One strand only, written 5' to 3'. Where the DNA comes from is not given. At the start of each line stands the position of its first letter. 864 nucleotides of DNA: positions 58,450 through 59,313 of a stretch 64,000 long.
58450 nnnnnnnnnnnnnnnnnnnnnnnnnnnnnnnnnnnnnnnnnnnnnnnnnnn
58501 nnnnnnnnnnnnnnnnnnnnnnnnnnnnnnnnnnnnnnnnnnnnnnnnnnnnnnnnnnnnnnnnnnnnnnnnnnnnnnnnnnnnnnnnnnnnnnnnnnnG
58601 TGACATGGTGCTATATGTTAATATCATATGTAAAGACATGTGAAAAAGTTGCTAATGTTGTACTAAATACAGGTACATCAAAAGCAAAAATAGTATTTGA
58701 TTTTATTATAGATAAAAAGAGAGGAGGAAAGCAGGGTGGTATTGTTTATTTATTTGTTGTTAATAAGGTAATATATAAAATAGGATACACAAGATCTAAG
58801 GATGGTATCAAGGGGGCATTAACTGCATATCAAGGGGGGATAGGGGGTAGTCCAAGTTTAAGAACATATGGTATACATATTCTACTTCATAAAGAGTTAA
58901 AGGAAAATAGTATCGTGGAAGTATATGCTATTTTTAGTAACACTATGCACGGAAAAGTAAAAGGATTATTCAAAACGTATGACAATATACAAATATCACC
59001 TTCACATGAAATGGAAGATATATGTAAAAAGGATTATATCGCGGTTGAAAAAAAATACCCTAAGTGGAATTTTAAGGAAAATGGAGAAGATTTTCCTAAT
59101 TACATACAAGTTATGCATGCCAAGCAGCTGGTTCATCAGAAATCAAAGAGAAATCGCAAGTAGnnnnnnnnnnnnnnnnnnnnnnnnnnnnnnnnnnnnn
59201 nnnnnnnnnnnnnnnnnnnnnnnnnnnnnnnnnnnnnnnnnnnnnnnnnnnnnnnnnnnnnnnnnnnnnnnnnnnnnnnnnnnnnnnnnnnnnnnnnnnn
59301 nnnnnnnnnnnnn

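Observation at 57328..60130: Nested restriction-modification locus: a methyltransferase-HNH fusion decayed by frameshift and truncation at the edge of an AT-rich Dam-like methylase / GIY-YIG nuclease cassette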

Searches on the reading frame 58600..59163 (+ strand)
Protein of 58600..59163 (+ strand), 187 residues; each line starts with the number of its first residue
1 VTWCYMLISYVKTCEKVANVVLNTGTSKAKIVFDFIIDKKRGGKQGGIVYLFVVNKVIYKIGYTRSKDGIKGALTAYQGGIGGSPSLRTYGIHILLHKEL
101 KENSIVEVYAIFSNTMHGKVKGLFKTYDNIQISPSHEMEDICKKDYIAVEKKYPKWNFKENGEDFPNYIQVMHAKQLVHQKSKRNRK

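Call 4: search_protein_families(library=pfam, proteins=[window:58600-59163:+], max_evalue=0.1)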
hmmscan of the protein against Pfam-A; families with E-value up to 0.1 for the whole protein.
window:58600-59163:+ (187 aa): 0 families

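Call 5: search_protein_families(library=ncbifam, proteins=[window:58600-59163:+], max_evalue=1)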
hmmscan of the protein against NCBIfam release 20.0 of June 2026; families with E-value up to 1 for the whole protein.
window:58600-59163:+ (187 aa): 0 families

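Call 6: search_protein_families(library=phrogs, proteins=[window:58600-59163:+], max_evalue=1)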
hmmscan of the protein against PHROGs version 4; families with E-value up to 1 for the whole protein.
window:58600-59163:+ (187 aa): 1 family
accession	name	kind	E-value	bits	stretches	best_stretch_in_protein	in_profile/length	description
phrog_1111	-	DNA, RNA and nucleotide metabolism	1.6e-10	42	1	41-163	30-138/139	endonuclease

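Call 7: search_solved_structures(query=window:58600-59163:+, max_evalue=10, show_alignments=3)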
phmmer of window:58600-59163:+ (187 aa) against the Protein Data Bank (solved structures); distinct sequences matched with E-value up to 10: 1.
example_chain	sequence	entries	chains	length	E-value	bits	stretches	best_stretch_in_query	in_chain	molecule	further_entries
3oqg_A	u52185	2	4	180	0.00019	24.4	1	30-154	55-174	Hpy188I | RESTRICTION ENDONUCLEASE HPY188I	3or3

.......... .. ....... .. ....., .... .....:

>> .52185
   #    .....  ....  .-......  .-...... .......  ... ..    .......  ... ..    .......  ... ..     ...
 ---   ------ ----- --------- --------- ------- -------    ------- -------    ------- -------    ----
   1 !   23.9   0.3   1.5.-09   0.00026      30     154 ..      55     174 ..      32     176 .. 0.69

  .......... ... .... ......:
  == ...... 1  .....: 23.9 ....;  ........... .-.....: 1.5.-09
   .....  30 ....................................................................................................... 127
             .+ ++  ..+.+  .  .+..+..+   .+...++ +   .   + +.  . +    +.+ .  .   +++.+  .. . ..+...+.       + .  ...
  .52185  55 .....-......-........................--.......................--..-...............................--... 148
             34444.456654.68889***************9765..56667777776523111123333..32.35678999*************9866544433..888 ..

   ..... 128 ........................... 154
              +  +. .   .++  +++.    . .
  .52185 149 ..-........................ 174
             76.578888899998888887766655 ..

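Call 18: find_homologous_proteins(query=window:58600-59163:+, max_evalue=0.001)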
Query window:58600-59163:+ (187 aa): 3 proteins with E <= 0.001 among 32 candidates.
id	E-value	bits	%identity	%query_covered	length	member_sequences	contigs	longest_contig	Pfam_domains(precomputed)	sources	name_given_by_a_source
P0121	3.7e-116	403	100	97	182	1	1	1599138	-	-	-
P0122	7.3e-63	230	58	95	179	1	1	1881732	-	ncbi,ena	-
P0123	4.2e-61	224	59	96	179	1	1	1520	-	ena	-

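Call 19: find_encoding_contigs(protein=P0122, flank=8000, max_places=4)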
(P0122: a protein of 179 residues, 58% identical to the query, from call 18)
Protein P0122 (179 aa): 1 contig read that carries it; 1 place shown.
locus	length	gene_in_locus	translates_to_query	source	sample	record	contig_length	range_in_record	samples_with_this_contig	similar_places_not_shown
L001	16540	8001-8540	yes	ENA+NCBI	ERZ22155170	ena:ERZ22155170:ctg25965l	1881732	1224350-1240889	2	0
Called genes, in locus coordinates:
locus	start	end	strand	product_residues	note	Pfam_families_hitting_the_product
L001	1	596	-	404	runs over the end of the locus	-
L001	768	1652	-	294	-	PF01063:Aminotran_4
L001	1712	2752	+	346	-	PF00248:Aldo_ket_red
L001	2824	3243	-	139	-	PF10517:DM13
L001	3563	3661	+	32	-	-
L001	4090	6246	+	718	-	PF03030:H_PPase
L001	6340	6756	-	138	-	PF08570:DUF1761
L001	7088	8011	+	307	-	PF02086:MethyltransfD12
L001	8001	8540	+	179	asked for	-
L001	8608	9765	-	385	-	PF00994:MoCF_biosynth, PF02464:CinA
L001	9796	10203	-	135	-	PF04519:Bactofilin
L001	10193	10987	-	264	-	PF00072:Response_reg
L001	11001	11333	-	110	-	PF00216:Bac_DNA_binding, PF18291:HU-HIG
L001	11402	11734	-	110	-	-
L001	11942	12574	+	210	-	-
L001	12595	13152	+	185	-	-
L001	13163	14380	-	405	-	PF00583:Acetyltransf_1, PF13673:Acetyltransf_10, PF13508:Acetyltransf_7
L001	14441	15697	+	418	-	PF01595:CNNM, PF00571:CBS (weak), PF03471:CorC_HlyC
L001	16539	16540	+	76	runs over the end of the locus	PF12762:DDE_Tnp_IS1595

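Call 20: find_encoding_contigs(protein=P0123, flank=8000, max_places=4)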
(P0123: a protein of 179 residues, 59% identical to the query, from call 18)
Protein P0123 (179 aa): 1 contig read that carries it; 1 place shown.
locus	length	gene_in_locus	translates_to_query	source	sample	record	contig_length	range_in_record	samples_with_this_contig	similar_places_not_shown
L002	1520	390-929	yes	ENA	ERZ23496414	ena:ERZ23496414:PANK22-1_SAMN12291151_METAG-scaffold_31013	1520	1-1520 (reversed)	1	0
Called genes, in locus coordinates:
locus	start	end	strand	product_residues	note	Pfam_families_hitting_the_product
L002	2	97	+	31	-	?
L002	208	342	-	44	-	-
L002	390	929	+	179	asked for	-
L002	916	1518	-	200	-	?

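Call 32: search_protein_representatives(protein=window:58615-59163:+)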
Query: 182 residues. Proteins with E-value up to 0.001 (for the whole library): 228; up to 1e-10: 135; up to 1e-30: 6. The best 150 are listed.
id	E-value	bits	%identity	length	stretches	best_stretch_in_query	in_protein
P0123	1.2e-61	223.8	60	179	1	3-179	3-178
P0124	7.8e-41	156.0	47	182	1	2-175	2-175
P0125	8.5e-37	142.8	48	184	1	9-179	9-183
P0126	1.6e-32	128.9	37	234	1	14-181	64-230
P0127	1.8e-31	125.5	45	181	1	1-165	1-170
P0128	8.8e-31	123.2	40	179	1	10-171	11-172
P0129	1.5e-29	119.2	41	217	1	13-181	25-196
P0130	5.1e-29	117.5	45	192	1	3-173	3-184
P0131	1.5e-28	116.0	42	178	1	3-173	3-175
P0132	6.1e-28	114.0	44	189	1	1-177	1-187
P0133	4.8e-27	111.1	42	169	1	2-161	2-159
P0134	3.2e-26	108.4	40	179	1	1-173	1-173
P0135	3.5e-26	108.3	38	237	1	23-179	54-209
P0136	4.7e-26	107.8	40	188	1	7-166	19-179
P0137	1.3e-25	106.4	40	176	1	2-170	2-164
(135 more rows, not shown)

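Call 34: search_solved_structures(query=A2, max_evalue=1, show_alignments=2)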
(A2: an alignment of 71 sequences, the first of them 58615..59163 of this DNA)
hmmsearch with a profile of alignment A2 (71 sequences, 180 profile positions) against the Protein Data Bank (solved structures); distinct sequences matched with E-value up to 1: 3.
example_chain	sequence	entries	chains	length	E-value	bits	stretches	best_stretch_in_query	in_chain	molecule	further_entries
3oqg_A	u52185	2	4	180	1.1e-09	41.3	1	16-152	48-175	Hpy188I | RESTRICTION ENDONUCLEASE HPY188I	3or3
2wsh_A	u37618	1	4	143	3.2e-06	30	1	26-109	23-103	ENDONUCLEASE II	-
8fje_A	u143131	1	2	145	0.00012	24.9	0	118-152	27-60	E8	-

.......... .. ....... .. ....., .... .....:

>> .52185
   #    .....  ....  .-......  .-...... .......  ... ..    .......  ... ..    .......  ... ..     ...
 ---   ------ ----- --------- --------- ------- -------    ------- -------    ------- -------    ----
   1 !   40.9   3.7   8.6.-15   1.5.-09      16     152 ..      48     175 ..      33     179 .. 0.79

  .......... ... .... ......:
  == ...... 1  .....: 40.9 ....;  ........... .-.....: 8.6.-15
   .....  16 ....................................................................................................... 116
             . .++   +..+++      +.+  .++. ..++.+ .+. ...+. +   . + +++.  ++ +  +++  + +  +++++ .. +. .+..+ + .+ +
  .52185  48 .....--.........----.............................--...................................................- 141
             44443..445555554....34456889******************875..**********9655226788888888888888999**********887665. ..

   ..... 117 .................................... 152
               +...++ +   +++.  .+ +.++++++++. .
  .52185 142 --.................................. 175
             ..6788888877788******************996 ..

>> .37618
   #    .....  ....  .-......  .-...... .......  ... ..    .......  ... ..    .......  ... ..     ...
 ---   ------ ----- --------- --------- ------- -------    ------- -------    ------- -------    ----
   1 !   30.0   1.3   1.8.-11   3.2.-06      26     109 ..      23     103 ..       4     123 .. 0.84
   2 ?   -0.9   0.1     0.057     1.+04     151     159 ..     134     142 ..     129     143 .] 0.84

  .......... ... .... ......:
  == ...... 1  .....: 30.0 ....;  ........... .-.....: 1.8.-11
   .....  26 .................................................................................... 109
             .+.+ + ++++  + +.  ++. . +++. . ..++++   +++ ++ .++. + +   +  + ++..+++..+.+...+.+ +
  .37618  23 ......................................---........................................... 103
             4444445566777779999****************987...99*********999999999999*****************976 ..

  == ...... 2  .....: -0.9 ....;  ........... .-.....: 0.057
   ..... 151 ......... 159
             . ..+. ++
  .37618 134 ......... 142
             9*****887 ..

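Call 58: predict_structure(alignment_id=A2)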
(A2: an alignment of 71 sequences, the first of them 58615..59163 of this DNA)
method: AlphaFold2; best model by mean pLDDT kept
length: 182 residues; sequences in the alignment: 71
mean_pLDDT: 97.6   pTM: 0.91
mean pLDDT of the five models: 97.6, 97.4, 97.2, 96.8, 96.6
residues with pLDDT >= 90: 181; 70-90: 1; 50-70: 0; < 50: 0
segments of 3 or more residues with pLDDT < 50: none
pLDDT, mean of each block of 10 residues (from residue 1): 98 98 97 97 98 98 97 97 98 98 98 97 96 98 98 98 98 96 91
secondary structure, 60 per line:
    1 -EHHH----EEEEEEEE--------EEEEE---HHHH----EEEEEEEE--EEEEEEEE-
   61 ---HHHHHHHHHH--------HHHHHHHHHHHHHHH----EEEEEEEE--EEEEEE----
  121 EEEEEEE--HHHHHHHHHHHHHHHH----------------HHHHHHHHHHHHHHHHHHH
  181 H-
elements in order: E10-17 E26-30 H34-37 E42-49 E52-59 H64-73 H82-96 E101-108 E111-116 E121-127 H130-145 H162-181

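Call 62: fold_search(model_id=the predicted structure, library=pdb)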
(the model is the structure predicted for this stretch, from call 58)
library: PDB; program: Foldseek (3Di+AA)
matches with E <= 10: 283; with E <= 0.001: 7
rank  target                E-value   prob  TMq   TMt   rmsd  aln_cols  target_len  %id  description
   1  3oqg_A                1.1e-07  1.00  0.47  0.48  12.7       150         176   28  Restriction endonuclease HPY188I in complex with substrate DNA (released 2010-10-20)
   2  3oqg_B                1.7e-07  1.00  0.45  0.47  12.7       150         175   28  Restriction endonuclease HPY188I in complex with substrate DNA (released 2010-10-20)
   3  3or3_A                2.1e-07  1.00  0.47  0.49  12.6       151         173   28  Restriction endonuclease HPY188I in complex with product DNA (released 2010-10-20)
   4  2wsh_A                1.0e-06  1.00  0.54  0.70   4.2       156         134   17  Structure of bacteriophage T4 EndoII E118A mutant (released 2010-03-02)
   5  2wsh_C                5.4e-06  1.00  0.53  0.72   4.0       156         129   18  Structure of bacteriophage T4 EndoII E118A mutant (released 2010-03-02)
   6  2wsh_B                1.2e-05  1.00  0.54  0.72   3.7       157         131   17  Structure of bacteriophage T4 EndoII E118A mutant (released 2010-03-02)
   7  2wsh_D                1.4e-05  1.00  0.52  0.69   4.0       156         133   18  Structure of bacteriophage T4 EndoII E118A mutant (released 2010-03-02)
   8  1yd4                  4.3e-01  0.44  0.31  0.55   8.4       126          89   13  Crystal structure of the GIY-YIG N-terminal endonuclease domain of UvrC from Thermotoga maritima: Point mutant Y29F boun (released 2005-03-01)
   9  1yd5                  5.7e-01  0.38  0.30  0.54   8.5       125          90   13  Crystal structure of the GIY-YIG N-terminal endonuclease domain of UvrC from Thermotoga maritima: Point mutant N88A boun (released 2005-03-01)
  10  1ycz                  6.5e-01  0.33  0.30  0.54   8.5       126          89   14  Crystal structure of the GIY-YIG N-terminal endonuclease domain of UvrC from Thermotoga maritima (released 2005-03-01)
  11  2win_A                6.9e-01  0.06  0.16  0.06  19.9       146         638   10  C3 convertase (C3bBb) stabilized by SCIN (released 2009-06-09)
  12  1yd2                  8.2e-01  0.41  0.33  0.59   5.2       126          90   13  Crystal structure of the GIY-YIG N-terminal endonuclease domain of UvrC from Thermotoga maritima: Point mutant Y19F boun (released 2005-03-01)
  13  1yd6_B                1.0e+00  0.33  0.32  0.56   4.4       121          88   13  Crystal structure of the GIY-YIG N-terminal endonuclease domain of UvrC from Bacillus caldotenax (released 2005-03-01)
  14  1yd3                  1.0e+00  0.23  0.30  0.53   8.5       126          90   13  Crystal structure of the GIY-YIG N-terminal endonuclease domain of UvrC from Thermotoga maritima: Point mutant Y43F boun (released 2005-03-01)
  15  4jkl_A                1.1e+00  0.03  0.16  0.06  17.1       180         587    9  Crystal Structure of Streptococcus agalactiae beta-glucuronidase in space group P21212 (released 2014-09-17)
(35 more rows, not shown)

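Call 69: search_protein_families(library=padloc, proteins=[window:58615-59163:+], max_evalue=0.001)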
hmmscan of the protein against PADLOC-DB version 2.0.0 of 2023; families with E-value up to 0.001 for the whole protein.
window:58615-59163:+ (182 aa): 1 family
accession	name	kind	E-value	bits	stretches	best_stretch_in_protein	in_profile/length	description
PDLC03493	REase_II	-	2.8e-07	28.6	1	15-149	37-164/170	Type II restriction enzyme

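Call 71: search_protein_families(library=pfam, proteins=[P0122], max_evalue=0.001)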
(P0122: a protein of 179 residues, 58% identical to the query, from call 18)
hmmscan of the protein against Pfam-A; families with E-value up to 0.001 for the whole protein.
P0122 (179 aa): 0 families

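Call 79: search_dna_similar(query=window:58615-59163:+, collection=phages, mode=protein, max_evalue=0.001, max_rows=25)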
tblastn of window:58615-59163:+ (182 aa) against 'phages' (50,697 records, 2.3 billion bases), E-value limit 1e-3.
Records with a match: 11; places in all: 11; records where one place covers at least 80% of the query: 11.
Best place of each record, by identity: <60% 11.
By first word of the organism name: Synechococcus 11.
By host as written in the record: Synechococcus sp. WH7803 3; Synechococcus sp. WH 7803 3; Synechococcus sp. WH8102 2; Synechococcus sp. SynWH7803 2; - 1.
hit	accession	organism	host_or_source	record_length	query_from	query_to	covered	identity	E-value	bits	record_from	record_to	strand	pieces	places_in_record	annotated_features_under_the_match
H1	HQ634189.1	Synechococcus phage Syn30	Synechococcus sp. WH7803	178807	1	179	98%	38.9%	3e-29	118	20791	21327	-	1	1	hypothetical protein | site-specific DNA methylase Dam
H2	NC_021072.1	Synechococcus phage Syn30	Synechococcus sp. WH7803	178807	1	179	98%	38.9%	3e-29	118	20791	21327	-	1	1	endonuclease | DNA methyltransferase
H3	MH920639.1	Synechococcus phage S-P4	Synechococcus sp. WH 7803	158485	1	169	93%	40.0%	2e-28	115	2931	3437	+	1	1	hypothetical protein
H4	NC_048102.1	Synechococcus phage S-P4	Synechococcus sp. WH 7803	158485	1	169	93%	40.0%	2e-28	115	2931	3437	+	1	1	endonuclease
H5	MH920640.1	Synechococcus phage S-E7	Synechococcus sp. WH 7803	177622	1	169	93%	40.0%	2e-28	115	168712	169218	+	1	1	hypothetical protein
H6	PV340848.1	Synechococcus phage Sf-CH11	Synechococcus sp. WH8102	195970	1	165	91%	39.3%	2e-31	124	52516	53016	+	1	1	GIY-YIG nuclease family protein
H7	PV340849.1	Synechococcus phage Sf-CH1a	Synechococcus sp. WH8102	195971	1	165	91%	39.3%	2e-31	124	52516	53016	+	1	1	GIY-YIG nuclease family protein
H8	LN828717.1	Synechococcus phage S-PM2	-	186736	1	177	97%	31.6%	2e-19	91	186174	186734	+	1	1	hypothetical protein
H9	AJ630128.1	Synechococcus phage S-PM2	Synechococcus sp. SynWH7803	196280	1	177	97%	31.6%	2e-19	91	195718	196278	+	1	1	Hypothetical-Protein | belonging to T4-LIKE GC: 747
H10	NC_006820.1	Synechococcus phage S-PM2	Synechococcus sp. SynWH7803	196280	1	177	97%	31.6%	2e-19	91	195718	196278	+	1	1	endonuclease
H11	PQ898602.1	Synechococcus phage S-SCSM2R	Synechococcus sp. WH7803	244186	1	178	98%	28.7%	6e-18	86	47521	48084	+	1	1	endonuclease | DNA-adenine methylase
